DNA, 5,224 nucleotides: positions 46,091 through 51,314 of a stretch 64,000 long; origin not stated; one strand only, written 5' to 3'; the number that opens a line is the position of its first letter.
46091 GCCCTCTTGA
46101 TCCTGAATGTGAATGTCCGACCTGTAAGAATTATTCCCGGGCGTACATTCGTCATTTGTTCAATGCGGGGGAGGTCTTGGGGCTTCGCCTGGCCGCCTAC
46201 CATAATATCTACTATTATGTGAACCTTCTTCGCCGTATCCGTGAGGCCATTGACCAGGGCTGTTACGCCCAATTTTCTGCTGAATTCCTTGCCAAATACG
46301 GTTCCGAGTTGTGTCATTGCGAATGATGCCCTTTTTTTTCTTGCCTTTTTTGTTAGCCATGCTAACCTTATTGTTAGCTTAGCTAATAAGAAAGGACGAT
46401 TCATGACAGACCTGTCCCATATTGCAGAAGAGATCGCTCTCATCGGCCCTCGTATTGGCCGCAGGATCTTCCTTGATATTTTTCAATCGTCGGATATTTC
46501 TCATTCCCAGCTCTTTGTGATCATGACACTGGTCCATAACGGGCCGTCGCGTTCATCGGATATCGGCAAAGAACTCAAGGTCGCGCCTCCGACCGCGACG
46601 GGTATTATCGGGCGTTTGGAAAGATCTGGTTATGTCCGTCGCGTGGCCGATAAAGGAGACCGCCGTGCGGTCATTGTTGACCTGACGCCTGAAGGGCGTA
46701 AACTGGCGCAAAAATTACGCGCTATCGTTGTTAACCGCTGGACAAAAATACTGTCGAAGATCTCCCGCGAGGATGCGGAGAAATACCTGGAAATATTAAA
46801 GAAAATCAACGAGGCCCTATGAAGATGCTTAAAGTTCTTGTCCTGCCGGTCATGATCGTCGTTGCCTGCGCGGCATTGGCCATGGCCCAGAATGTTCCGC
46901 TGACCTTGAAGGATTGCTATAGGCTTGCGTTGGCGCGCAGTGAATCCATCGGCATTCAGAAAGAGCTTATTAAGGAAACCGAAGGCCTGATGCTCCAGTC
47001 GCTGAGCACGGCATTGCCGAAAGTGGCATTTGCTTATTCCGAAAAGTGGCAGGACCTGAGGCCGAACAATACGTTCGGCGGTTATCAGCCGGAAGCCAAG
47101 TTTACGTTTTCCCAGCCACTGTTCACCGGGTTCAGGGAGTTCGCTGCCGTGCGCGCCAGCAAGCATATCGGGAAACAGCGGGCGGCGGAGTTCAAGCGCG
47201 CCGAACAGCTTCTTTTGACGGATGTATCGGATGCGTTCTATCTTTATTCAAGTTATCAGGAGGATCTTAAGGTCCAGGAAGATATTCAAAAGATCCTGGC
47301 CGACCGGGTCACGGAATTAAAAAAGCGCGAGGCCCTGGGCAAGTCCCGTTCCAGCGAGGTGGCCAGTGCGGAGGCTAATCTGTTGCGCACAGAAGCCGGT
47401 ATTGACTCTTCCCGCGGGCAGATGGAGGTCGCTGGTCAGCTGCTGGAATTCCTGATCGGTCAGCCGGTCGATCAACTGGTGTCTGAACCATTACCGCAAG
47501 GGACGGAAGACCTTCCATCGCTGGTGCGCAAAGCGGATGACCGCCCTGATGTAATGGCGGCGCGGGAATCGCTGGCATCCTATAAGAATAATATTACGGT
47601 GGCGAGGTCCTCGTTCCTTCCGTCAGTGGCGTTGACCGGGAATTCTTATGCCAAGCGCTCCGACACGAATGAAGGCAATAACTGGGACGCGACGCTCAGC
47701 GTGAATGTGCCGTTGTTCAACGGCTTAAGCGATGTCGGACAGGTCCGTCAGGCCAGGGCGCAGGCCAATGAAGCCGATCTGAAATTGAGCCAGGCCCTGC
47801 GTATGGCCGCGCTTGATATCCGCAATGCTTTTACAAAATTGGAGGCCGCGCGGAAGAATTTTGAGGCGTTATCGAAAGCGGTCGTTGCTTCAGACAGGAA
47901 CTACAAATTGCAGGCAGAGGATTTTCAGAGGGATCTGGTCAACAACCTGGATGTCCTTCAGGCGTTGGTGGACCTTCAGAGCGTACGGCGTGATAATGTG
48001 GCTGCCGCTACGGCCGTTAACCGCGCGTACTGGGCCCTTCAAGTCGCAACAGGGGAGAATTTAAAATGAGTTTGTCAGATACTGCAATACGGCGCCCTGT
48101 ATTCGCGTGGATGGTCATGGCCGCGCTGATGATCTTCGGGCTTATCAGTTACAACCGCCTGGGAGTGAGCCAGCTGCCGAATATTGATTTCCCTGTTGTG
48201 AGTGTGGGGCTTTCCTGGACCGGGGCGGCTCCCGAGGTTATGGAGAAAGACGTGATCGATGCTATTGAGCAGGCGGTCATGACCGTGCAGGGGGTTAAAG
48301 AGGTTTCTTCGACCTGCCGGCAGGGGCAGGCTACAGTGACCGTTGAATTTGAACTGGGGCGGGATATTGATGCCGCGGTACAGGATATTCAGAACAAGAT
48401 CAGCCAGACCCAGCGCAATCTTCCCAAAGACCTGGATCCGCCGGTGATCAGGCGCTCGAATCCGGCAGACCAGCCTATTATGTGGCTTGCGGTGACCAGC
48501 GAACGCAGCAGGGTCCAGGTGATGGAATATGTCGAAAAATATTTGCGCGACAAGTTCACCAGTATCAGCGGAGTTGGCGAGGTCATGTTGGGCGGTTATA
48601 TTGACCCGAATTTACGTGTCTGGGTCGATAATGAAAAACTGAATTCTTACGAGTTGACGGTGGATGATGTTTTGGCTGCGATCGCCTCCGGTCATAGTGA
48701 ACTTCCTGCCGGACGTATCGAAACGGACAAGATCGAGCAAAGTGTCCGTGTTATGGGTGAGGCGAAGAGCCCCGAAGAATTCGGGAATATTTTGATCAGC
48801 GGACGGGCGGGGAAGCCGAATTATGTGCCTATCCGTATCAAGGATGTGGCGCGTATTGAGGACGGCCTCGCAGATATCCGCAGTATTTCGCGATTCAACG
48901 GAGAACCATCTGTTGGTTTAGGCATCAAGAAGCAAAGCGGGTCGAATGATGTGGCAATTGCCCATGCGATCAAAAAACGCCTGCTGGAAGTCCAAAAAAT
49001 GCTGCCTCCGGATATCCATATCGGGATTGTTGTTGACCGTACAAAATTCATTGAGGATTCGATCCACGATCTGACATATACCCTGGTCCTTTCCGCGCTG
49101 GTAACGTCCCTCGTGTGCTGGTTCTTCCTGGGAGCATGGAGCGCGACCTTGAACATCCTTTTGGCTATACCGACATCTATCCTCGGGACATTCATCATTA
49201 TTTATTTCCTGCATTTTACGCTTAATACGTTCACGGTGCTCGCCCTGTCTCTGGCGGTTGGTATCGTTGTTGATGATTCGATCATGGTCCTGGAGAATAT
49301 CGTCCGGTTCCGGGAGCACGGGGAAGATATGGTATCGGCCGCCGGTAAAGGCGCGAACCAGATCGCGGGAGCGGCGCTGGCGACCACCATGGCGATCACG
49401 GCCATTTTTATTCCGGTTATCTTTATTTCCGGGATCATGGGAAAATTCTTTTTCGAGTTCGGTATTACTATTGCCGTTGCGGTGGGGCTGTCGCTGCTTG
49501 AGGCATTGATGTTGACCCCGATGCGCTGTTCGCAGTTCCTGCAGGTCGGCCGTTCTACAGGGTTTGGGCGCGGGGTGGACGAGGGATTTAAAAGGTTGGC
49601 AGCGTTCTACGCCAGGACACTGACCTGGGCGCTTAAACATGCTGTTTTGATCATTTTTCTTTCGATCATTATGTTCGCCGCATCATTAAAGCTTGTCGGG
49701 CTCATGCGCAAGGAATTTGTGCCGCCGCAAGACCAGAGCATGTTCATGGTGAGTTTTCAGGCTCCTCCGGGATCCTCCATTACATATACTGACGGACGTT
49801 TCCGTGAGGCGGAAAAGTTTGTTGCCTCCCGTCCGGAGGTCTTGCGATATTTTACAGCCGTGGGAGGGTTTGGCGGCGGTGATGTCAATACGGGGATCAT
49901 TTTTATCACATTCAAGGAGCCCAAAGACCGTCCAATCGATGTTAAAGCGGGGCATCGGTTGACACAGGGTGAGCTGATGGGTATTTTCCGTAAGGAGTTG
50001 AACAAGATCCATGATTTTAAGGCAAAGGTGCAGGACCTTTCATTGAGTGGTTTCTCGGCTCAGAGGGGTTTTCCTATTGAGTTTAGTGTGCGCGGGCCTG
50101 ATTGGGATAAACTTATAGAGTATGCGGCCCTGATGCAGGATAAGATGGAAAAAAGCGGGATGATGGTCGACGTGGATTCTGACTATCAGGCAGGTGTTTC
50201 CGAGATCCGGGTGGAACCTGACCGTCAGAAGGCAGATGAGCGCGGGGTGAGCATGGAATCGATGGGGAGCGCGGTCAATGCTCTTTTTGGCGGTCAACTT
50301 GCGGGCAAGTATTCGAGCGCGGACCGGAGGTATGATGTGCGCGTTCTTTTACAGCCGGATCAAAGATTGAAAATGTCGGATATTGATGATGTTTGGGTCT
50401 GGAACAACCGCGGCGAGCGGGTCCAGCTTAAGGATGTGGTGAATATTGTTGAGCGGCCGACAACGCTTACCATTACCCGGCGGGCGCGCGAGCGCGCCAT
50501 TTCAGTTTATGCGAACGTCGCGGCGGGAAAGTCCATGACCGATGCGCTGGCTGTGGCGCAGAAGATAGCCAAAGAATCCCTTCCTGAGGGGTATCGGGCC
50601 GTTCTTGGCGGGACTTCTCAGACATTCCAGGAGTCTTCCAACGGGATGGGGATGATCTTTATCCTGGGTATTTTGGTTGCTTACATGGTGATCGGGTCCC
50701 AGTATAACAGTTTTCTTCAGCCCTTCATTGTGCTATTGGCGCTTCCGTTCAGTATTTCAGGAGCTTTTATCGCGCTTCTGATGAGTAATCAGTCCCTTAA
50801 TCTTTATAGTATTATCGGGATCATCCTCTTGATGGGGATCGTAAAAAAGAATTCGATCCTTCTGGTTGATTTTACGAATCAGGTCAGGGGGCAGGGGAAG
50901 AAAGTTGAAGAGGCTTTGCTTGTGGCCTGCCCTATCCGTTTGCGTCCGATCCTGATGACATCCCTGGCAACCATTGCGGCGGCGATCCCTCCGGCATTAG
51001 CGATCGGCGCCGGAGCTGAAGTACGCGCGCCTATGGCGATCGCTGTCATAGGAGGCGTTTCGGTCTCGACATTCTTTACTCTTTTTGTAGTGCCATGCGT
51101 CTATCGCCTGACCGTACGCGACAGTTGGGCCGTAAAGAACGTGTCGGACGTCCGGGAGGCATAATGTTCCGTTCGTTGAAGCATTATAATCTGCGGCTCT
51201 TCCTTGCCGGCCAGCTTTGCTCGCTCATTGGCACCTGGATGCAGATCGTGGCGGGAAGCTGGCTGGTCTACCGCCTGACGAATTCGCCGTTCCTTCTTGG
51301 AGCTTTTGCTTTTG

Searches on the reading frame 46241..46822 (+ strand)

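Call 40: search_protein_families(library=pfam, proteins=[window:46241-46822:+], max_evalue=0.00001)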
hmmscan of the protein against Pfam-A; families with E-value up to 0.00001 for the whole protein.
window:46241-46822:+ (193 aa): 5 families
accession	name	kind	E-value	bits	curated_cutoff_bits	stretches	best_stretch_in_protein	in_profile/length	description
PF01047.28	MarR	-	1.1e-13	51.2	24.6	1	86-144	1-59/59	MarR family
PF12802.13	MarR_2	-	1.1e-10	41.9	27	1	85-143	2-61/61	MarR family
PF13463.12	HTH_27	-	1.2e-07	32.3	22.2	1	88-152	3-68/68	Winged helix DNA-binding domain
PF22381.2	Staph_reg_Sar_Rot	-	7.6e-07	29.6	27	1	81-159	7-85/85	Transcriptional regulator SarA/Rot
PF01325.25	Fe_dep_repress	-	1.9e-06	28.4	26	1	101-139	21-59/60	Iron dependent repressor, N-terminal DNA binding domain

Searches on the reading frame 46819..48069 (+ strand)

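Call 41: search_protein_families(library=pfam, proteins=[window:46819-48069:+], max_evalue=0.00001)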
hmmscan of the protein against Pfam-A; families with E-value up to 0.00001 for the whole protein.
window:46819-48069:+ (416 aa): 1 family
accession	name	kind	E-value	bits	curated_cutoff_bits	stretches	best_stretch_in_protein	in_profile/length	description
PF02321.23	OEP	-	1.2e-47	162.6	22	2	235-412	4-187/187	Outer membrane efflux protein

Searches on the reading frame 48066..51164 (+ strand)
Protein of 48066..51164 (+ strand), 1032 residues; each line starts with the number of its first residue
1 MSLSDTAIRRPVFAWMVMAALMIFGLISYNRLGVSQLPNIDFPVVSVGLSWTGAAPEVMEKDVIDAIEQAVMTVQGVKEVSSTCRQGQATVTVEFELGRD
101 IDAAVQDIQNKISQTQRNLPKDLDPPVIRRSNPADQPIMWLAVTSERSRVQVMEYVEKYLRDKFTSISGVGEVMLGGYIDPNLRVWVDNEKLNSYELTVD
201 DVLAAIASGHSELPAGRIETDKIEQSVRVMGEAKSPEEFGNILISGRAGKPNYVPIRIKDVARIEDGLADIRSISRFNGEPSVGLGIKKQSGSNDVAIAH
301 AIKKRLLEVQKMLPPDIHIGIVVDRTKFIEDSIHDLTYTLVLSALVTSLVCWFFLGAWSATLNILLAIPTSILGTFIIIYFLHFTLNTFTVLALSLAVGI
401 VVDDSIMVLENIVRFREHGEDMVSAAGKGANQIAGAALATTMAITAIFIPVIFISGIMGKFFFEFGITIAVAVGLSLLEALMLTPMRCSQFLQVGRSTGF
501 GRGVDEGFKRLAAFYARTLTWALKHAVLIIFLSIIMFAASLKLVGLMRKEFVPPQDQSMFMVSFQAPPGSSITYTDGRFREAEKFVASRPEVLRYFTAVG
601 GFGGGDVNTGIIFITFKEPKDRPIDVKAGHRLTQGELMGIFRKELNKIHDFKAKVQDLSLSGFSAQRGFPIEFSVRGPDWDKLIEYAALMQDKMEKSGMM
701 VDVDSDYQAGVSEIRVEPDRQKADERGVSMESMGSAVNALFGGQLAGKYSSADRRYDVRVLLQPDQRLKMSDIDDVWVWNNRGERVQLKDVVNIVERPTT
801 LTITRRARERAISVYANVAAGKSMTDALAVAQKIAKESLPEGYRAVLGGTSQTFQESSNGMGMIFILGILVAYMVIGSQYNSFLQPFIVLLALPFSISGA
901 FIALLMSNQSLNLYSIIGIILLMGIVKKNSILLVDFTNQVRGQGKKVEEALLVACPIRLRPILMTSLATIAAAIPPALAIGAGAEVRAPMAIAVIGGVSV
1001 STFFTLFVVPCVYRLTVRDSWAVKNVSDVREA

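Call 41: search_protein_families(library=pfam, proteins=[window:48066-51164:+], max_evalue=0.00001)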
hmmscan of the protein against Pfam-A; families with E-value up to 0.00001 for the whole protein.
window:48066-51164:+ (1032 aa): 1 family
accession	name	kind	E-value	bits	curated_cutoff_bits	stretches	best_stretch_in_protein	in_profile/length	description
PF00873.25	ACR_tran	-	5.7e-278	925.2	28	1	4-1015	2-1019/1021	AcrB/AcrD/AcrF family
